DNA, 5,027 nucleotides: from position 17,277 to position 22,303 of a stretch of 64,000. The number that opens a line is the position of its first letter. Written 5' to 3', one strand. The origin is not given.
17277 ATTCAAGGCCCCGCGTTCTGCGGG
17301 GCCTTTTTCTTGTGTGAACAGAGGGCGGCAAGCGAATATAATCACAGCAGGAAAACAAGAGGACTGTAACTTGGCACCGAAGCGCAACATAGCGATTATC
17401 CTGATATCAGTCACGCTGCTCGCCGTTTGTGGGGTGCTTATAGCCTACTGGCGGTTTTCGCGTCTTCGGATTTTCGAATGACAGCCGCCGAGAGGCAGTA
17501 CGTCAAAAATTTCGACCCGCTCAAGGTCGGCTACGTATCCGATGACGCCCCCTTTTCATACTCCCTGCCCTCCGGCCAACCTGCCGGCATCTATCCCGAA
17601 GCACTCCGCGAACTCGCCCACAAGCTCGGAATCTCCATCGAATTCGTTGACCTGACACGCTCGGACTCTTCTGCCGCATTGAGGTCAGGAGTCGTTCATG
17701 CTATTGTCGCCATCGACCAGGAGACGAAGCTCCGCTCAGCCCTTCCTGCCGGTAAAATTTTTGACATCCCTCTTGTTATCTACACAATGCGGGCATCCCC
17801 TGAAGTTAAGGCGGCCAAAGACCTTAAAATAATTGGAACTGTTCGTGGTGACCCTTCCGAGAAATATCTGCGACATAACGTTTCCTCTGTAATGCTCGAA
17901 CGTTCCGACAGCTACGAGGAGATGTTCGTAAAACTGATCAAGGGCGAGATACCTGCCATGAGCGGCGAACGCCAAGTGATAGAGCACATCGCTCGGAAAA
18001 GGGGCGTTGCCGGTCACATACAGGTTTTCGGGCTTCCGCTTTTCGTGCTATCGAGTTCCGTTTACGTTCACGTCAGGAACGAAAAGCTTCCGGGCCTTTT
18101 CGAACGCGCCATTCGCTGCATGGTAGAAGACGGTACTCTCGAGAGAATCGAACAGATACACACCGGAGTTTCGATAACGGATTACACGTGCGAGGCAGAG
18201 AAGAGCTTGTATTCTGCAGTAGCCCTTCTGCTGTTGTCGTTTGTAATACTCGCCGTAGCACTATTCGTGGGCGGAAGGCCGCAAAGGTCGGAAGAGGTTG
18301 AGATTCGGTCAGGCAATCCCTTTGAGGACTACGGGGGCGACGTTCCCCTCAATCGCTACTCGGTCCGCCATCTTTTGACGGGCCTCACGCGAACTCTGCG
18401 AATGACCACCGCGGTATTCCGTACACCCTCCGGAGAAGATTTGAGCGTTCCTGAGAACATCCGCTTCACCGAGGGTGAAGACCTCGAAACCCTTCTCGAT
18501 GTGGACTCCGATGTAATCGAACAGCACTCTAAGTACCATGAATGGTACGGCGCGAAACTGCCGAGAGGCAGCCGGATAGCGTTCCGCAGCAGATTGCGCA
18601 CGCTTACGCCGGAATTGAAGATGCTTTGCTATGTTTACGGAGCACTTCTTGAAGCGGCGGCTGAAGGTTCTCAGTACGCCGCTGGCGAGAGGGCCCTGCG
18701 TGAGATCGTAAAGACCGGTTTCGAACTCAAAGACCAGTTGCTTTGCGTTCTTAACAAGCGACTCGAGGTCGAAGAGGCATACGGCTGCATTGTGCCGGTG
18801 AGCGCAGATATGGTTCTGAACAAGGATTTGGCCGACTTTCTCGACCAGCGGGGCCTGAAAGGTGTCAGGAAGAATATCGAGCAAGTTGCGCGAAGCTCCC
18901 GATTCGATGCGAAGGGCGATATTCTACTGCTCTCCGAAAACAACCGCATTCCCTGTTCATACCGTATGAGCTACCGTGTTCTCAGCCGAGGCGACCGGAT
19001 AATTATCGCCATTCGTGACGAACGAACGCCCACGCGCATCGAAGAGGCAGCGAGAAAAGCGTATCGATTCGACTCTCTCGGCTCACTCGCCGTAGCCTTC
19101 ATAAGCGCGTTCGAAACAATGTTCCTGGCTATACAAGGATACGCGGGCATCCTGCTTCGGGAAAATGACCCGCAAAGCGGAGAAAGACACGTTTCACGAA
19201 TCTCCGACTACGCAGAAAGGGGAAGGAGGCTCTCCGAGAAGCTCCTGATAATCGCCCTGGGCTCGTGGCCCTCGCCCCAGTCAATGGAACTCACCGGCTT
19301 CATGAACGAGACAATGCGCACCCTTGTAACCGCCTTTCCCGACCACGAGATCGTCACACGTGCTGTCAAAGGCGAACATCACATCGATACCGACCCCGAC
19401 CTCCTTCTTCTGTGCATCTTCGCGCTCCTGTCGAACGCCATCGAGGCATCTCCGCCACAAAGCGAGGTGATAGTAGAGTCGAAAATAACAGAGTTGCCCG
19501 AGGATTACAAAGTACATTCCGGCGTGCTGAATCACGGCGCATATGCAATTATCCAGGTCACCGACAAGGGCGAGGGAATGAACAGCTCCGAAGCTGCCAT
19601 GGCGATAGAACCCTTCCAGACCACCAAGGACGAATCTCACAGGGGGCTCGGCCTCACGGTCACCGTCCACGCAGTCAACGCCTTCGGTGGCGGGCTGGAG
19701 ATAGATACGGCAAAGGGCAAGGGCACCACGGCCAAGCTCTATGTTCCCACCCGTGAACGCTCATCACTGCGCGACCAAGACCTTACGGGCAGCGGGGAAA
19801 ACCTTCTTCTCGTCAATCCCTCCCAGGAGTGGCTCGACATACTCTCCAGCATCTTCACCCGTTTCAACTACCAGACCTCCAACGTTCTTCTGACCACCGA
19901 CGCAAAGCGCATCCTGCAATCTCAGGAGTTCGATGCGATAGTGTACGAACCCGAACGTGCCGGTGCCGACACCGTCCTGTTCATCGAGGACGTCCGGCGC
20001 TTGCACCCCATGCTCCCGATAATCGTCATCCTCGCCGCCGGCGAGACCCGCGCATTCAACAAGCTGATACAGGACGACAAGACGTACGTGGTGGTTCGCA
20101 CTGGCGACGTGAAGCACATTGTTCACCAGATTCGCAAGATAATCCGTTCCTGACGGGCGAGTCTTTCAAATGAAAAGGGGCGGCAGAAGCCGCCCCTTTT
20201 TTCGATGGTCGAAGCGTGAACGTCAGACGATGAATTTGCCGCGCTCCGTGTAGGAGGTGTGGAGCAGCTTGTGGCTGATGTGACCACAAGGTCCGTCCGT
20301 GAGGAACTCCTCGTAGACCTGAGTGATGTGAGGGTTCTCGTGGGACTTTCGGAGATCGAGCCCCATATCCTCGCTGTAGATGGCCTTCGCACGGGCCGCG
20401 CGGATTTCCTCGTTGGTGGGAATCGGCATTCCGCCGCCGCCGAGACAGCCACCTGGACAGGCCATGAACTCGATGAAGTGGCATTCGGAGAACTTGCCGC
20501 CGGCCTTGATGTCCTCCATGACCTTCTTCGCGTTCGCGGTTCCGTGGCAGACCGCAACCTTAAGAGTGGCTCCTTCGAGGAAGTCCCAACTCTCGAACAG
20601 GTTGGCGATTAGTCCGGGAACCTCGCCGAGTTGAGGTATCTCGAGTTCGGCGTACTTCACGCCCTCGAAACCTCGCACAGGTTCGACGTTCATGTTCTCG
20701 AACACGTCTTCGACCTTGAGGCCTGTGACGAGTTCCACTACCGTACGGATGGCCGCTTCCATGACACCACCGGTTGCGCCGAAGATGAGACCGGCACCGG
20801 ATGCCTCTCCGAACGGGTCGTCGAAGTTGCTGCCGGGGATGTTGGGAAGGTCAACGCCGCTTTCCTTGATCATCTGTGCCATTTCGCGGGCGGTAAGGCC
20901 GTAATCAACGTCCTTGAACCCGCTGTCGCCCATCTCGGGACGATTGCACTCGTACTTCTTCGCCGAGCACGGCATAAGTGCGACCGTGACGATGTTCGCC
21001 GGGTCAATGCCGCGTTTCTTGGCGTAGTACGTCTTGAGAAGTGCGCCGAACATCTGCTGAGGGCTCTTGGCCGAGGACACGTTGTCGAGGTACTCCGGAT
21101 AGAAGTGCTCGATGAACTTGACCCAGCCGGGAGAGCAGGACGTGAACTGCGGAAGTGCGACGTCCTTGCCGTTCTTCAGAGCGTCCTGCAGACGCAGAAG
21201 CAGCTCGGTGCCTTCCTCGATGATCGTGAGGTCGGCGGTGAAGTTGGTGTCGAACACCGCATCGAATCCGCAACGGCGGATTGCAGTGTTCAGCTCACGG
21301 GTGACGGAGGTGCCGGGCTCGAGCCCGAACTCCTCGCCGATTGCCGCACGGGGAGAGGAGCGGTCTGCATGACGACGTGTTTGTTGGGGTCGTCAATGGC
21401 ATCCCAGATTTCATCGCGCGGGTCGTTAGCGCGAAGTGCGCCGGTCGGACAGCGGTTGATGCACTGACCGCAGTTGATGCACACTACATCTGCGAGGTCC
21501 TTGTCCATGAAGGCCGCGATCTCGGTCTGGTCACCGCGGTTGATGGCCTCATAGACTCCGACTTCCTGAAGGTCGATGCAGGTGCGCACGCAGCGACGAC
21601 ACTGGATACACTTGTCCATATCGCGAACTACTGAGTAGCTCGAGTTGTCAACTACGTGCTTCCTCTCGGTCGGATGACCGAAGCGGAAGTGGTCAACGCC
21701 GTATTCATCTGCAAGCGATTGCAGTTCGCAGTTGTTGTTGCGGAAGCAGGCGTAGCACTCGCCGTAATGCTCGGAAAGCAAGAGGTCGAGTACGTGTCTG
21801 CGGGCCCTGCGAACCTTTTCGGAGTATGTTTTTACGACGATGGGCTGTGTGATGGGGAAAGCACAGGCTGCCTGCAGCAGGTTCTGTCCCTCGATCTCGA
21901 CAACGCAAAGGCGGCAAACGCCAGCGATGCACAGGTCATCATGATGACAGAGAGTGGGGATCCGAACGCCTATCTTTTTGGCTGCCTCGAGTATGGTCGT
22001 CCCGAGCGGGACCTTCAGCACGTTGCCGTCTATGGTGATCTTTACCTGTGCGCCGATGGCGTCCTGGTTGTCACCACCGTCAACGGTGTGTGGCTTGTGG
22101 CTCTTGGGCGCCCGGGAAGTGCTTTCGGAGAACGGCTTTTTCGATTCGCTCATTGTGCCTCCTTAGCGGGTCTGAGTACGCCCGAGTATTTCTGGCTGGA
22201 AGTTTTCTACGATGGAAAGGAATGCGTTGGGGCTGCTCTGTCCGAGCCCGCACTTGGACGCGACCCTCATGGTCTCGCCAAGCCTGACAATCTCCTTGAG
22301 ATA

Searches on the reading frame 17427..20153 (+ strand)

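Call 71: search_protein_families(library=pfam, proteins=[window:17427-20153:+], max_evalue=0.001)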
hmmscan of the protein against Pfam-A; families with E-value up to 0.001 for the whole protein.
window:17427-20153:+ (908 aa): 2 families
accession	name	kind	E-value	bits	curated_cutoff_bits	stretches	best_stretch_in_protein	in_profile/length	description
PF02518.31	HATPase_c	-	7e-13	49.4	26.4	1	656-776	2-110/111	Histidine kinase-, DNA gyrase B-, and HSP90-like ATPase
PF00497.25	SBP_bac_3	-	2.4e-10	40.7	26.4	1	32-243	1-127/132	Bacterial extracellular solute-binding proteins, family 3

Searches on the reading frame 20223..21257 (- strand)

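Call 3: search_protein_families(library=pfam, proteins=[window:20223-21257:-], max_evalue=0.01)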
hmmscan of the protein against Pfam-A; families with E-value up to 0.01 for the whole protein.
window:20223-21257:- (344 aa): 2 families
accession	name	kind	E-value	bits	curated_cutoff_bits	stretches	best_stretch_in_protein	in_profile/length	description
PF02906.19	Fe_hyd_lg_C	-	5e-71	239.6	22.1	1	1-275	42-245/245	Iron only hydrogenase large subunit, C-terminal domain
PF02256.22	Fe_hyd_SSU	-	7e-23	80.9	24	1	284-339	2-56/56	Iron hydrogenase small subunit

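Call 4: search_protein_families(library=ncbifam, proteins=[window:20223-21257:-], max_evalue=0.01)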
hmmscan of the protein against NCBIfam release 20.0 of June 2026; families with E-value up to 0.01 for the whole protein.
window:20223-21257:- (344 aa): 4 families
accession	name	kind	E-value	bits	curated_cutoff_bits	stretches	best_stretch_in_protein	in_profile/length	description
NF040763.1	FeFe_hydrog_A6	exception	1.6e-130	436.2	765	1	1-339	265-571/571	NADH-dependent [FeFe] hydrogenase, group A6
TIGR02512.1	FeFe_hydrog_A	subfamily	6.5e-99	331.3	405.95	1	1-279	127-374/375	[FeFe] hydrogenase, group A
NF040762.1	Hydr_FeFe_Clost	exception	1.1e-93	314.8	900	1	1-337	264-572/572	ferredoxin hydrogenase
TIGR04105.1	FeFe_hydrog_B1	subfamily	1.1e-27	96.8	450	2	3-179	259-412/462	monomeric [FeFe] hydrogenase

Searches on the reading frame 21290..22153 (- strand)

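Call 3: search_protein_families(library=pfam, proteins=[window:21290-22153:-], max_evalue=0.01)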
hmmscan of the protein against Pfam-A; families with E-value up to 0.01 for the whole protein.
window:21290-22153:- (287 aa): 14 families
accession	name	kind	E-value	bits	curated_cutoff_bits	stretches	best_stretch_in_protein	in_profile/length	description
PF13510.11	Fer2_4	-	1.6e-18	66.9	22.8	1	35-110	2-80/82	2Fe-2S iron-sulfur cluster binding domain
PF10588.14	NADH-G_4Fe-4S_3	-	3.1e-14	52.6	27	1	118-155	1-38/40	NADH-ubiquinone oxidoreductase-G iron-sulfur binding region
PF22117.2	Fer4_Nqo3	-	3.7e-10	40.3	27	1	175-240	4-66/67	NADH-quinone oxidoreductase subunit 3, ferredoxin-like domain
PF12838.12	Fer4_7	-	4e-08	34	27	1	181-239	1-52/52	4Fe-4S dicluster domain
PF13187.11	Fer4_9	-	2.5e-07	31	27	1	181-239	1-51/52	4Fe-4S dicluster domain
PF00111.32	Fer2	-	1.3e-06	28.7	21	1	40-89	2-49/77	2Fe-2S iron-sulfur cluster binding domain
PF13237.11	Fer4_10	-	2.6e-06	27.7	25.5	2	175-236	2-53/53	4Fe-4S dicluster domain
PF12837.12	Fer4_6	-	5.7e-06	26.5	25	1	175-193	2-20/24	4Fe-4S binding domain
PF00037.32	Fer4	-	9.7e-06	25.6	21.1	2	225-241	8-24/24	4Fe-4S binding domain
PF13183.11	Fer4_8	-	1.9e-05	25.6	27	1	179-238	2-67/68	4Fe-4S dicluster domain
PF13484.11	Fer4_16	-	8e-05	23.8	30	1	225-247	2-21/66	4Fe-4S double cluster binding domain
PF14697.11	Fer4_21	-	0.00022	21.7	35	1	178-239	4-56/59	4Fe-4S dicluster domain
PF13534.11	Fer4_17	-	0.0019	19.2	22.2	0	181-238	1-59/61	4Fe-4S dicluster domain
PF12797.12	Fer4_2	-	0.0027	18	24.5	1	175-192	3-20/22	4Fe-4S binding domain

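Call 4: search_protein_families(library=ncbifam, proteins=[window:21290-22153:-], max_evalue=0.01)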
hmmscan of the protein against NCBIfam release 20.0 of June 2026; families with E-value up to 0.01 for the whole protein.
window:21290-22153:- (287 aa): 36 families (the best 25 are shown)
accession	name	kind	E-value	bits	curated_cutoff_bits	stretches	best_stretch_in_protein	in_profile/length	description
NF040763.1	FeFe_hydrog_A6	exception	2.6e-85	286.9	765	1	37-266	1-231/571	NADH-dependent [FeFe] hydrogenase, group A6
NF005745.0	PRK07569.1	equivalog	9.4e-54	182.3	333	1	38-241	5-208/238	bidirectional hydrogenase complex protein HoxU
NF040762.1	Hydr_FeFe_Clost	exception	6.6e-48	163.7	900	1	38-270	2-233/572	ferredoxin hydrogenase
TIGR01973.1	NuoG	equivalog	7.5e-45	153.8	470.05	1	39-243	1-201/606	NADH-quinone oxidoreductase subunit NuoG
NF005895.0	PRK07860.1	equivalog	8.4e-34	116.7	802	1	31-243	12-223/811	NADH-quinone oxidoreductase subunit G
NF006305.0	PRK08493.1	equivalog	1.7e-27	95.9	591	1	37-244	2-225/819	NADH-quinone oxidoreductase subunit G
NF009454.0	PRK12814.1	equivalog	1.2e-25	90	916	2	36-135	3-102/657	putative NADPH-dependent glutamate synthase small subunit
TIGR02512.1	FeFe_hydrog_A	subfamily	1.8e-24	86.4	405.95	1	174-266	1-93/375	[FeFe] hydrogenase, group A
NF006221.0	PRK08348.1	subfamily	5.3e-07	29.4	124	1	172-243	36-95/136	NADH-plastoquinone oxidoreductase subunit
NF004537.0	PRK05888.1-3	equivalog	8.8e-07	28.6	163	1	178-241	66-131/204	NADH-quinone oxidoreductase subunit NuoI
NF005503.0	PRK07118.1-2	equivalog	1e-06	28.2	252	1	176-247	163-236/292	RnfABCDGE type electron transport complex subunit B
TIGR04041.1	activase_YjjW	hypoth_equivalog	6.7e-06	25.7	250.2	1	224-246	42-64/276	YjjW family glycine radical enzyme activase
NF004546.0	PRK05888.3-3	equivalog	8.3e-06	25.3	260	1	161-255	45-139/196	NADH-quinone oxidoreductase subunit NuoI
TIGR00403.1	ndhI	equivalog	1.2e-05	24.9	302.35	1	177-241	59-120/183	NAD(P)H-quinone oxidoreductase subunit I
NF040612.1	F420_dehyd_FpoI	exception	1.5e-05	24.8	180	1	175-242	37-101/135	F420H2 dehydrogenase subunit FpoI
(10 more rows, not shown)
